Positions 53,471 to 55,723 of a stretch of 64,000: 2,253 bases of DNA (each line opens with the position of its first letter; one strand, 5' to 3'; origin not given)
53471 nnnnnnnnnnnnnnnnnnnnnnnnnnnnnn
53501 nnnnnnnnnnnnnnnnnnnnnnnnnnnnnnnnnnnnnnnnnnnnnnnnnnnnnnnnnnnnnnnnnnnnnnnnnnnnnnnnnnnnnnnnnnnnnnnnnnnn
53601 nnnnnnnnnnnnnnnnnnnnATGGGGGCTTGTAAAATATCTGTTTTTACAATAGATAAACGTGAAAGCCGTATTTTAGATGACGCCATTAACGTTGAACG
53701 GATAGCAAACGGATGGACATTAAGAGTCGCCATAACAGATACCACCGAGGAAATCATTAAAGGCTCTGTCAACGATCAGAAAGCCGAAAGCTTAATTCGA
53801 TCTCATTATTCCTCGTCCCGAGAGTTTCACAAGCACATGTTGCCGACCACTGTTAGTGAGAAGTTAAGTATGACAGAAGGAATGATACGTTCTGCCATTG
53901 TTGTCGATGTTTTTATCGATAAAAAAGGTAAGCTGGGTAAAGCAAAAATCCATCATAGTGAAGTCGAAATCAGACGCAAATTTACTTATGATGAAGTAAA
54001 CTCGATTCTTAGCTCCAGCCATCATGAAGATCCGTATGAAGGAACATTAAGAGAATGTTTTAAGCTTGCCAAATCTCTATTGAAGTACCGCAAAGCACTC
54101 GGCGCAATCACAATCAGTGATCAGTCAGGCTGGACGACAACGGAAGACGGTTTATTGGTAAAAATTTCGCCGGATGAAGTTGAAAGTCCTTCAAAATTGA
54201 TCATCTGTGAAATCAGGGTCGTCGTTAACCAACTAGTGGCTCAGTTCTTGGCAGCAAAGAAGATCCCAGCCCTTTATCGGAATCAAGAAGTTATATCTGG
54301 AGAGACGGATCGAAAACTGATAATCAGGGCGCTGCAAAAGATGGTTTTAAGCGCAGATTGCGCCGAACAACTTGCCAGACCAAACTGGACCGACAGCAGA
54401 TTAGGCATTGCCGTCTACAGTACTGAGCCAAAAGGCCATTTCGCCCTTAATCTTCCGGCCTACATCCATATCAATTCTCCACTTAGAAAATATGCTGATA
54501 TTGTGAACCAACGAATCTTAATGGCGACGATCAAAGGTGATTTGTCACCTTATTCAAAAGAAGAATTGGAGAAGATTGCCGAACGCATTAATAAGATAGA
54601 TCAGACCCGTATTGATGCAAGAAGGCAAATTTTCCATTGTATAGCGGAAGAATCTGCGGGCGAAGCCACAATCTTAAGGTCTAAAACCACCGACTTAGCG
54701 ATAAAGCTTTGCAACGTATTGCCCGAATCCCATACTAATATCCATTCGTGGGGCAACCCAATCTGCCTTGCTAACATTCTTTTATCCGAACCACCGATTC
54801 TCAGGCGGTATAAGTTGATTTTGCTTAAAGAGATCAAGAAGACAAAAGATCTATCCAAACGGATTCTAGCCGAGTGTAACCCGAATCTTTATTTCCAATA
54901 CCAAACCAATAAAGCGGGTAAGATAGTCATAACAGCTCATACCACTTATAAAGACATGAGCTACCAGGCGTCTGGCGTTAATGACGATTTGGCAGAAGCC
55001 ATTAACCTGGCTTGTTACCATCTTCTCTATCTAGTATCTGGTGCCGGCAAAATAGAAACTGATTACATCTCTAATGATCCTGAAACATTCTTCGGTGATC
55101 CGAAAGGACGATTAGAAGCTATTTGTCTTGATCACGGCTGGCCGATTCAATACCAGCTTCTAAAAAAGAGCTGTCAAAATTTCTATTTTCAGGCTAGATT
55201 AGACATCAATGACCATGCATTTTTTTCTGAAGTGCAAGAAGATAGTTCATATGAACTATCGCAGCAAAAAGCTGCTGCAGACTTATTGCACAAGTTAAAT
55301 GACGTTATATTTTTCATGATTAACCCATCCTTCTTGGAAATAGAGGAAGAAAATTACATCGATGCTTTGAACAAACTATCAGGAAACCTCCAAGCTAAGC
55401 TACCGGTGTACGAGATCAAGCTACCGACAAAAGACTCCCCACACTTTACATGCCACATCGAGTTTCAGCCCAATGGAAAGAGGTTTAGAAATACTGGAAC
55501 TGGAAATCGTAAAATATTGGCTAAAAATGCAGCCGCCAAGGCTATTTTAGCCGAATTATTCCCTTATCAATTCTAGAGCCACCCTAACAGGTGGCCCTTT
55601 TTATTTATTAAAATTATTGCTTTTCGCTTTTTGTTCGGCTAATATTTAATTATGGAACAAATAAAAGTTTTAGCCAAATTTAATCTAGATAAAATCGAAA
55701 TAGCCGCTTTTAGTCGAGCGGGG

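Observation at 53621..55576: Unusual domain architecture: RNB exoribonuclease core fused to tandem dsRNA-binding domains, without CSD or S1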

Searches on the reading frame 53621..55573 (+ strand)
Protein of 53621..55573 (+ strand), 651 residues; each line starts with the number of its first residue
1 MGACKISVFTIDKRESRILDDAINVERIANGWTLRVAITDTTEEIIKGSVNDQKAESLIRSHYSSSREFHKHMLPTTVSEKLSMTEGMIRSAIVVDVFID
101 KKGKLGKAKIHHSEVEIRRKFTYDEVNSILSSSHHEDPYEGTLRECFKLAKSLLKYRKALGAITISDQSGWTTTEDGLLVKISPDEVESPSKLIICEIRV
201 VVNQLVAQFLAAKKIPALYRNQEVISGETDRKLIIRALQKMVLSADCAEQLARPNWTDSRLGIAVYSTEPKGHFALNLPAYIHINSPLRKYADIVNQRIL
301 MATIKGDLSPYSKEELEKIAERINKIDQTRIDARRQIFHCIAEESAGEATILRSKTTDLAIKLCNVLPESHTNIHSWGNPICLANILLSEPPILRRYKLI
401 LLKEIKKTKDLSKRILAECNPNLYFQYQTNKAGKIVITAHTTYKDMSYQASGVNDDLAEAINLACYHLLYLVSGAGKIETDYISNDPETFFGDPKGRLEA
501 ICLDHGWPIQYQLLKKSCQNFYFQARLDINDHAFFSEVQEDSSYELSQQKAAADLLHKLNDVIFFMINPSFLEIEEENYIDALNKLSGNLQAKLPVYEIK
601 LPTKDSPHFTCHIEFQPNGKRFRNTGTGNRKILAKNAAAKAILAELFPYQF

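Call 3: search_protein_families(library=pfam, proteins=[window:53621-55573:+], max_evalue=1)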
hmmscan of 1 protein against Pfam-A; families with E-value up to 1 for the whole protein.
window:53621-55573:+ (651 aa): 2 families
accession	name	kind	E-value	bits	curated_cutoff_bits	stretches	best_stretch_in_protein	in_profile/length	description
PF00773.25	RNB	-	2.5e-52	178.6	29.3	1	6-304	7-324/326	RNB domain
PF00035.32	dsrm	-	2.3e-10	41.3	23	2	583-646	5-66/66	Double-stranded RNA binding motif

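Call 4: search_protein_families(library=ncbifam, proteins=[window:53621-55573:+], max_evalue=1)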
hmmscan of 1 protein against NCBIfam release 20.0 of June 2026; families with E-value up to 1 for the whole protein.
window:53621-55573:+ (651 aa): 6 families
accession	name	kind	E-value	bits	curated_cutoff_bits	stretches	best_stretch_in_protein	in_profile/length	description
TIGR02063.1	RNase_R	equivalog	3.7e-43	147.8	597.85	2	6-224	253-476/711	ribonuclease R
TIGR00358.1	3_prime_RNase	superfamily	2.8e-41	141.6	368.6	1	7-340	202-558/657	VacB/RNase II family 3'-5' exoribonuclease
NF003455.0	PRK05054.1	equivalog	2.9e-28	98.5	542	1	5-321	195-534/645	exoribonuclease II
TIGR02062.1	RNase_B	equivalog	3.8e-22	78.1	641.9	2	6-213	196-409/646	exoribonuclease II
NF008648.0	PRK11642.1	equivalog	5.3e-21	74.6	982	2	6-226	266-490/813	ribonuclease R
TIGR02191.1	RNaseIII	equivalog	0.00033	20.3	166.25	1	572-645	146-218/219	ribonuclease III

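Call 6: find_homologous_proteins(query=window:53621-55573:+)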
Query window:53621-55573:+ (651 aa): 36 proteins with E <= 0.001 among 8000 candidates.
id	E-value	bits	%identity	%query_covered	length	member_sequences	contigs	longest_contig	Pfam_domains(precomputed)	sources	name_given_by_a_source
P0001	0.0e+0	1471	100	100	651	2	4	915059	PF00773.26,PF00035.33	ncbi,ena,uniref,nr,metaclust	ncbi:MAG: Exoribonuclease R, ribonuclease R [Berkelbacteria bacterium GW2011_GWE1_39_12]|uniref:Exor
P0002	2.3e-46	177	35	41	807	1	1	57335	PF00773.26,PF00035.33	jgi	jgi:ribonuclease R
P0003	1.3e-44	171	33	55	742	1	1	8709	PF00773.26,PF00035.33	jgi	jgi:ribonuclease R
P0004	7.8e-44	169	34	52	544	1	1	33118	PF00773.26,PF00035.33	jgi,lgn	-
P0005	4.1e-43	166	33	51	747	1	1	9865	PF00773.26,PF00035.33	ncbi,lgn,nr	ncbi:MAG TPA: RNB domain-containing ribonuclease [Ktedonobacteraceae bacterium]|nr:RNB domain-contai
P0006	6.6e-43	166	33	52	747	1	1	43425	PF14709.14,PF00773.26,PF00035.33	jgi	jgi:ribonuclease R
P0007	5.7e-42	163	35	52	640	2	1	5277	PF14709.14,PF00773.26,PF00035.33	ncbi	-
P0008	1.2e-41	162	33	52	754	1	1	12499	PF14709.14,PF00773.26,PF00035.33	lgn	-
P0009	1.5e-41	161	33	51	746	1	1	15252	PF00773.26,PF00035.33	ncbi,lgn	-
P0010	2.7e-39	154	33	50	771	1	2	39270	PF14709.14,PF00773.26,PF00035.33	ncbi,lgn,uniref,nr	ncbi:RNB domain-containing ribonuclease [Thermogemmatispora sp.]|uniref:RNB domain-containing ribonu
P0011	1.2e-37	148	33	53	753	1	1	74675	PF00773.26,PF00035.33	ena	-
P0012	1.2e-37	148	31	52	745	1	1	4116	PF00773.26,PF00035.33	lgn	-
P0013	1.3e-21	95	27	49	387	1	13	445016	PF00773.26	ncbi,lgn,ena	-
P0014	7.8e-21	93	29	49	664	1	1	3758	PF23161.2,PF25255.2,PF00773.26,PF18614.8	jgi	jgi:exoribonuclease-2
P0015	2.6e-18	84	29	33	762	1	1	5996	PF00575.30,PF00773.26,PF08206.18,PF18614.8,PF17876.8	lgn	-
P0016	5.2e-18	83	28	51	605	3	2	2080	PF00575.30,PF00773.26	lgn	-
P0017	5.2e-18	83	27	51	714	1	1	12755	PF00575.30,PF00773.26,PF08206.18,PF17876.8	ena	-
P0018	7.0e-18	83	31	48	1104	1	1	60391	PF00575.30,PF00773.26,PF08206.18,PF07382.17,PF17876.8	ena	-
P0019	2.7e-17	81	28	48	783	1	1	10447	PF00575.30,PF23459.2,PF00773.26,PF08206.18,PF17876.8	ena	-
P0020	3.6e-17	81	26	57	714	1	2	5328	PF00575.30,PF00773.26,PF08206.18,PF17876.8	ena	-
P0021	4.4e-17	80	27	51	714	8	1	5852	PF00575.30,PF00773.26,PF08206.18,PF17876.8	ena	-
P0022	7.5e-16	76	28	47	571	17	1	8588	PF00773.26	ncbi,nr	ncbi:MAG: RNB domain-containing ribonuclease [Thermoleophilia bacterium]|nr:RNB domain-containing ri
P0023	9.0e-15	73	26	46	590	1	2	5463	PF00773.26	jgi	jgi:ribonuclease R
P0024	3.7e-13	67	28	46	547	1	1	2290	PF00575.30,PF00773.26,PF17876.8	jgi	jgi:ribonuclease R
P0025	1.9e-12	65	26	46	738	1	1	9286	PF00575.30,PF00773.26,PF08206.18,PF17876.8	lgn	-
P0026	5.2e-11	60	25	51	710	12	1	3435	PF17849.8,PF00575.30,PF00773.26,PF08206.18,PF17876.8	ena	-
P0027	2.7e-10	58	25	51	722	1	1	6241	PF17849.8,PF00575.30,PF00773.26,PF08206.18,PF22896.4,PF17876.8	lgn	-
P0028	4.4e-10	57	26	48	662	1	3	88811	PF17849.8,PF00575.30,PF00773.26,PF08206.18,PF17876.8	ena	-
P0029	2.0e-9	55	26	45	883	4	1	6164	PF00575.30,PF00773.26,PF08206.18,PF17876.8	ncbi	-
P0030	4.3e-9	54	22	57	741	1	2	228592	PF17849.8,PF00575.30,PF00773.26,PF08206.18,PF17876.8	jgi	jgi:ribonuclease R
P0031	1.1e-8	53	26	45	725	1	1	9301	PF00575.30,PF00773.26,PF08206.18,PF17876.8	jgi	jgi:ribonuclease R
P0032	2.6e-8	51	23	51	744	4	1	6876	PF17849.8,PF00575.30,PF00773.26,PF08206.18,PF22896.4,PF17876.8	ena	-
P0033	2.8e-8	51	46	8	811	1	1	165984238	PF17849.8,PF00773.26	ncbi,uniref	ncbi:DIS3-like exonuclease 2 [Lycorma delicatula]|uniref:DIS3-like exonuclease 2 n=1 Tax=Lycorma del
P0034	1.4e-7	49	26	45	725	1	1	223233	PF00575.30,PF00773.26,PF08206.18,PF17876.8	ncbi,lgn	-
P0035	8.3e-6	43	24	44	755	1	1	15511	PF00575.30,PF00773.26,PF08206.18,PF17876.8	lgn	-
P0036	8.7e-4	37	27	35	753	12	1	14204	PF00575.30,PF00773.26,PF08206.18,PF17876.8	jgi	-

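Call 7: search_solved_structures(query=window:53621-55573:+, max_evalue=0.01, show_alignments=3)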
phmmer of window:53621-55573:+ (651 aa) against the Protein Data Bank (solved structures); distinct sequences matched with E-value up to 0.01: 29.
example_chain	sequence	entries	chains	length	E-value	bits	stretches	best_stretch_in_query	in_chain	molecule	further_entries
7dcy_A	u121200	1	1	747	1.2e-21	80.5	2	6-221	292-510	Ribonuclease R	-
7dic_A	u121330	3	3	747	1.6e-20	76.8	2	7-221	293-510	Ribonuclease R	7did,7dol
5xgu_B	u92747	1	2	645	3e-16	62.7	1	7-300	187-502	Ribonuclease R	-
8cdu_C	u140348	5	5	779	5.6e-16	61.8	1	8-336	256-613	Ribonuclease R | RNase R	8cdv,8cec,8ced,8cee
2id0_A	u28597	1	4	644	1e-14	57.7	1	7-355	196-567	Exoribonuclease 2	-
2ix0_A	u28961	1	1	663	1.1e-14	57.6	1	7-355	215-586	EXORIBONUCLEASE 2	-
2ix1_A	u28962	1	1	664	5.3e-14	55.3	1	8-354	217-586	EXORIBONUCLEASE 2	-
9g8n_M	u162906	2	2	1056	3.2e-09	39.5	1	269-343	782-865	DIS3-like exonuclease 1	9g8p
9g8m_M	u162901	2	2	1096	3.5e-09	39.4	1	269-343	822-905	DIS3-like exonuclease 1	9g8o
6h25_J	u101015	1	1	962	4.3e-08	35.8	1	10-321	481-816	Exosome complex exonuclease RRP44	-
6d6q_K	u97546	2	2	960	4.4e-08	35.8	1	10-321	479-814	Exosome complex exonuclease RRP44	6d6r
4ro1_B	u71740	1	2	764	4.8e-08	35.6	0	8-137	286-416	DIS3-like exonuclease 2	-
4pmw_A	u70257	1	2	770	4.9e-08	35.6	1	269-324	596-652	DIS3-like exonuclease 2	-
6f3h_A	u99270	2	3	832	2.3e-07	33.4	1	119-305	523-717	Exoribonuclease II, mitochondrial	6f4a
9cy7_A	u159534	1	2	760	2.3e-07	33.4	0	272-326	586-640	DIS3-like exonuclease 2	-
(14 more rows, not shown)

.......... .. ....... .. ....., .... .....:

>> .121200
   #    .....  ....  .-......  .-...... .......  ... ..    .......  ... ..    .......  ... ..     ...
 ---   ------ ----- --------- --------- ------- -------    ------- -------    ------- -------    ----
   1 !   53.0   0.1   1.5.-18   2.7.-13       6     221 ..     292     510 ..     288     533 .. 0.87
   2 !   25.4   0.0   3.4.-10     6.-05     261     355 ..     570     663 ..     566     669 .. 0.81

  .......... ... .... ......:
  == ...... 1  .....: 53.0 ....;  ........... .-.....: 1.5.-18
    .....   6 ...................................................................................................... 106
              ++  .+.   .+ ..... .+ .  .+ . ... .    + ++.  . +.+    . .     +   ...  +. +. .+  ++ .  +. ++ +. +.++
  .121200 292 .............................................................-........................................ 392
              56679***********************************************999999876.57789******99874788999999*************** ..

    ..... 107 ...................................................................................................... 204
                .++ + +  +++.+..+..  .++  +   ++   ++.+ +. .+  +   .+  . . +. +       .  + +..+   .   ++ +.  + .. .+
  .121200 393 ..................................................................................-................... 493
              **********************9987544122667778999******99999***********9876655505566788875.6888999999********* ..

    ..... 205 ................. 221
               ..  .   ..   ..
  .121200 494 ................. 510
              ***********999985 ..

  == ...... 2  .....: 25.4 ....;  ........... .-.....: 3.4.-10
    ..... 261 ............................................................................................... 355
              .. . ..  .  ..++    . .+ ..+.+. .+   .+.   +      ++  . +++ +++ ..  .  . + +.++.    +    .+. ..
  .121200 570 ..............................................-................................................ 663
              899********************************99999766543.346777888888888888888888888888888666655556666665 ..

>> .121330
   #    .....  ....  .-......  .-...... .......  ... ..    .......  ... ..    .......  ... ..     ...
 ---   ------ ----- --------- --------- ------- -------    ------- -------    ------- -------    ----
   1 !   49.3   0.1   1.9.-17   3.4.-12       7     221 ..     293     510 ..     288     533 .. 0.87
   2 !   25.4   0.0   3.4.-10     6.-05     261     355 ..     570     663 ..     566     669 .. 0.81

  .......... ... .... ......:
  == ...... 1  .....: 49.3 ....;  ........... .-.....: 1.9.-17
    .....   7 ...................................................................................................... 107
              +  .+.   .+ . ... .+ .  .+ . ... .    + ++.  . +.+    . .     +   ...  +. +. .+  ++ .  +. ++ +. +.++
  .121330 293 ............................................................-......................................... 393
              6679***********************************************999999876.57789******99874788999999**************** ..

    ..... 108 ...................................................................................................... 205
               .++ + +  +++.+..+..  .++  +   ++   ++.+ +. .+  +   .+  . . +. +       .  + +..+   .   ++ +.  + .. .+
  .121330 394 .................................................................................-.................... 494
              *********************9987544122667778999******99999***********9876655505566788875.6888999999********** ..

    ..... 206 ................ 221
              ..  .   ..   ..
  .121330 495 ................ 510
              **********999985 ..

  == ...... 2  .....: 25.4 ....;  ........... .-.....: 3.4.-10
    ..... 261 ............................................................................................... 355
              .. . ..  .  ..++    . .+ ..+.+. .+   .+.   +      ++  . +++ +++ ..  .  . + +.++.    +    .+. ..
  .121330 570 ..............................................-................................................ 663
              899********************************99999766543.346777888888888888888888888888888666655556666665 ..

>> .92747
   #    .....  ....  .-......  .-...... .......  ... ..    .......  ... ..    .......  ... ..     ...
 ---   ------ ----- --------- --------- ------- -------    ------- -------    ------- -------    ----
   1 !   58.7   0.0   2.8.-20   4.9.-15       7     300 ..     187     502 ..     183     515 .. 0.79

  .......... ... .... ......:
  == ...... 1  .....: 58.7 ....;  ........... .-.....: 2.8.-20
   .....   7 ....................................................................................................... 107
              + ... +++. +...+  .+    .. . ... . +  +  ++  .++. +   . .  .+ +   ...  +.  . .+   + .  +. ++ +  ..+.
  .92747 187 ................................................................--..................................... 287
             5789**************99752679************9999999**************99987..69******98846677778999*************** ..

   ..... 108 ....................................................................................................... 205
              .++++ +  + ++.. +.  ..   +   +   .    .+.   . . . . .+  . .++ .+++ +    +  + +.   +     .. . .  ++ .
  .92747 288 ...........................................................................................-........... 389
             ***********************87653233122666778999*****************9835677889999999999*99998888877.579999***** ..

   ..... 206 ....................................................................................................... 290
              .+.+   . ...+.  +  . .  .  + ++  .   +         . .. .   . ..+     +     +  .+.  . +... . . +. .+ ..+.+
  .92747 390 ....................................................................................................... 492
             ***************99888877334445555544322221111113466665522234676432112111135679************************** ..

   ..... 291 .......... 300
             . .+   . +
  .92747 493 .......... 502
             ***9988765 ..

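Call 25: search_protein_representatives(protein=window:53621-55573:+)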
Query: 651 residues. Proteins with E-value up to 0.001 (for the whole library): 9223; up to 1e-10: 4287; up to 1e-30: 270. The best 150 are listed.
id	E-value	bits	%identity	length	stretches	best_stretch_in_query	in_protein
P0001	0.0e+00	1470.7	100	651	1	1-651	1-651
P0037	4.4e-55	204.3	33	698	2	5-336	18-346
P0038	8.3e-54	200.0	35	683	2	9-331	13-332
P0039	6.5e-52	193.8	31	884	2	9-344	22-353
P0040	1.6e-50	189.1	32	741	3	2-348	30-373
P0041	2.6e-48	181.9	36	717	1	5-339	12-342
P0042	2.8e-48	181.8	30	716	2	9-358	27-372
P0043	5.6e-48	180.8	30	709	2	9-329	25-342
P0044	1.9e-47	179.0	31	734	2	5-336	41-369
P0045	2.6e-47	178.6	34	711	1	5-345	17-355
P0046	3.3e-47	178.2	34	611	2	8-329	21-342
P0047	7.0e-47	177.1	34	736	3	9-339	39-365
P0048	1.2e-46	176.4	36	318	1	8-314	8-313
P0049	3.6e-46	174.8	32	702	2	10-341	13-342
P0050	6.1e-46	174.1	29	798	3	5-347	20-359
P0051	1.5e-45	172.8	34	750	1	9-345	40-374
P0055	1.2e-44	169.7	32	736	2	9-358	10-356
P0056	3.1e-44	168.4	31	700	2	9-329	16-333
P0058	3.6e-44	168.2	34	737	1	3-324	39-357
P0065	9.5e-43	163.5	32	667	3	4-337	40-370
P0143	1.3e-36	143.2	33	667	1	6-334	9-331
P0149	2.9e-36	142.1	29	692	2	5-328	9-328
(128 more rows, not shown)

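Call 31: search_protein_families(library=pfam, alignment_id=A3, max_evalue=0.001)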
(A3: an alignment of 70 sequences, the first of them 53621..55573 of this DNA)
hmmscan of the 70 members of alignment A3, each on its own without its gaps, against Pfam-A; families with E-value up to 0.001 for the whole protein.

A. member 1, window:53621-55573:+ (651 aa): 2 families
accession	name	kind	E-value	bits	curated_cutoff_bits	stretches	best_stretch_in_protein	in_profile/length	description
PF00773.25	RNB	-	2.5e-52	178.6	29.3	1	6-304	7-324/326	RNB domain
PF00035.32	dsrm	-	2.3e-10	41.3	23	1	583-646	5-66/66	Double-stranded RNA binding motif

B. families by the number of members that match (of 70 scanned): 5 families
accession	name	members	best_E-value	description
PF00773.25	RNB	70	1.3e-71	RNB domain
PF00035.32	dsrm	64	3.3e-34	Double-stranded RNA binding motif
PF14709.13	DND1_DSRM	33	7.2e-13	double strand RNA binding domain from DEAD END PROTEIN 1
PF24385.1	DSRM_DHX29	6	0.00014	ATP-dependent RNA helicase DHX29, DSRM-like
PF24995.1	DSRM_2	3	2.8e-06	dsRNA binding domain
